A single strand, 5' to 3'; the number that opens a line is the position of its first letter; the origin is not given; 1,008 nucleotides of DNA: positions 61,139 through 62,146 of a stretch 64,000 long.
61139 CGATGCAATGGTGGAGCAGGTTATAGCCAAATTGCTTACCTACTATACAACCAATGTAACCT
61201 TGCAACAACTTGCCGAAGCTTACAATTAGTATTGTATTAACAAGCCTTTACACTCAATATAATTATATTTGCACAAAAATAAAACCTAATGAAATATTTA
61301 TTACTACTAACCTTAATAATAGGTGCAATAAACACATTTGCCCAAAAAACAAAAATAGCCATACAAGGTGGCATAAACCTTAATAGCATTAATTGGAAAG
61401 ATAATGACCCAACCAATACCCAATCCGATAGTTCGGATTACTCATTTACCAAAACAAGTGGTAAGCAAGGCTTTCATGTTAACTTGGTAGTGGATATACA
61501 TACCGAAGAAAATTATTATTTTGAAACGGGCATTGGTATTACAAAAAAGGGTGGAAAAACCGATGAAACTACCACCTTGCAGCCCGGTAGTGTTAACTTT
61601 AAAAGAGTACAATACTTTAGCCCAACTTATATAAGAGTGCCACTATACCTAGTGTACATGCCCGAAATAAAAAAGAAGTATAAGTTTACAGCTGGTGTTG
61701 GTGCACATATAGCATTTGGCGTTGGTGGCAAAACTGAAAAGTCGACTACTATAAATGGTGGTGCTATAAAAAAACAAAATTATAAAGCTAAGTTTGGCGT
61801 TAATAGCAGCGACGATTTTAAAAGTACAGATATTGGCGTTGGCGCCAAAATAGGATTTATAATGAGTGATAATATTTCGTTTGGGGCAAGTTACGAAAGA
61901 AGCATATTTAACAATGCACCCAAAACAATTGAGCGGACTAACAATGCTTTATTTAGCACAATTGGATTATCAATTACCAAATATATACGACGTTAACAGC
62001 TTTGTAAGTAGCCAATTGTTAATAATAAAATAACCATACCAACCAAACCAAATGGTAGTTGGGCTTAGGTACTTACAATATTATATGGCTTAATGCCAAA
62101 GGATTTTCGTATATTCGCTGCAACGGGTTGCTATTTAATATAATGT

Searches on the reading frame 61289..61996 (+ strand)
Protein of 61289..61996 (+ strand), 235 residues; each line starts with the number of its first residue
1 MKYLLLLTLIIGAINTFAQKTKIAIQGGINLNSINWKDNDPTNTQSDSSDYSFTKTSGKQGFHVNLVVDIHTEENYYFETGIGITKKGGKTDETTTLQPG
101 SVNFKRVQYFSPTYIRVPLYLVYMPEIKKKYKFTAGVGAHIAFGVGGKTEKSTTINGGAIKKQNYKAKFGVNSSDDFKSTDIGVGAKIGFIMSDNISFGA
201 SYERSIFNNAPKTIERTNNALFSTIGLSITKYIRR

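Call 57: find_encoding_contigs(protein=window:61289-61996:+, flank=5000, max_places=10)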
Protein window:61289-61996:+ (235 aa): 7 contigs read that carry it; 3 places shown.
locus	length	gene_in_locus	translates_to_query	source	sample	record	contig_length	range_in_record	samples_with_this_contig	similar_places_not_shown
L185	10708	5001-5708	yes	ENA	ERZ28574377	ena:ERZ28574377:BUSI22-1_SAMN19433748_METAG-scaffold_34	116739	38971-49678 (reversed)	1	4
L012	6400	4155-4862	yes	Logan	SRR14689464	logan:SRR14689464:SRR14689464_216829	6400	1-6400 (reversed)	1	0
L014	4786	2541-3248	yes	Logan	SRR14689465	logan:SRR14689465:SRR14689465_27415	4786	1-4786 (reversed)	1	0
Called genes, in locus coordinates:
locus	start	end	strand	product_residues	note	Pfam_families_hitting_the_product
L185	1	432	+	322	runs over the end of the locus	PF00480:ROK, PF01869:BcrAD_BadFG (faint)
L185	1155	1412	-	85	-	PF06769:YoeB_toxin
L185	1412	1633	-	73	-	-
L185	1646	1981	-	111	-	PF12844:HTH_19, PF01381:HTH_3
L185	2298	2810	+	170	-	PF10543:ORF6N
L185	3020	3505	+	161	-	-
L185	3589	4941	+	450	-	PF02401:LYTB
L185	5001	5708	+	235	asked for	PF13505:OMP_b-brl, PF13568:OMP_b-brl_2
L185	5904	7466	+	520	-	PF12072:RNase_Y_N, PF01966:HD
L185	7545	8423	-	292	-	PF01513:NAD_kinase, PF20143:NAD_kinase_C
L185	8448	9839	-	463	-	-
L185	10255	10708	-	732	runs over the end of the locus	-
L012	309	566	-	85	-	PF06769:YoeB_toxin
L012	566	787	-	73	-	-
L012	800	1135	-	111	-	PF12844:HTH_19, PF01381:HTH_3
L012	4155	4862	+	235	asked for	PF13505:OMP_b-brl, PF13568:OMP_b-brl_2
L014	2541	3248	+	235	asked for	PF13505:OMP_b-brl, PF13568:OMP_b-brl_2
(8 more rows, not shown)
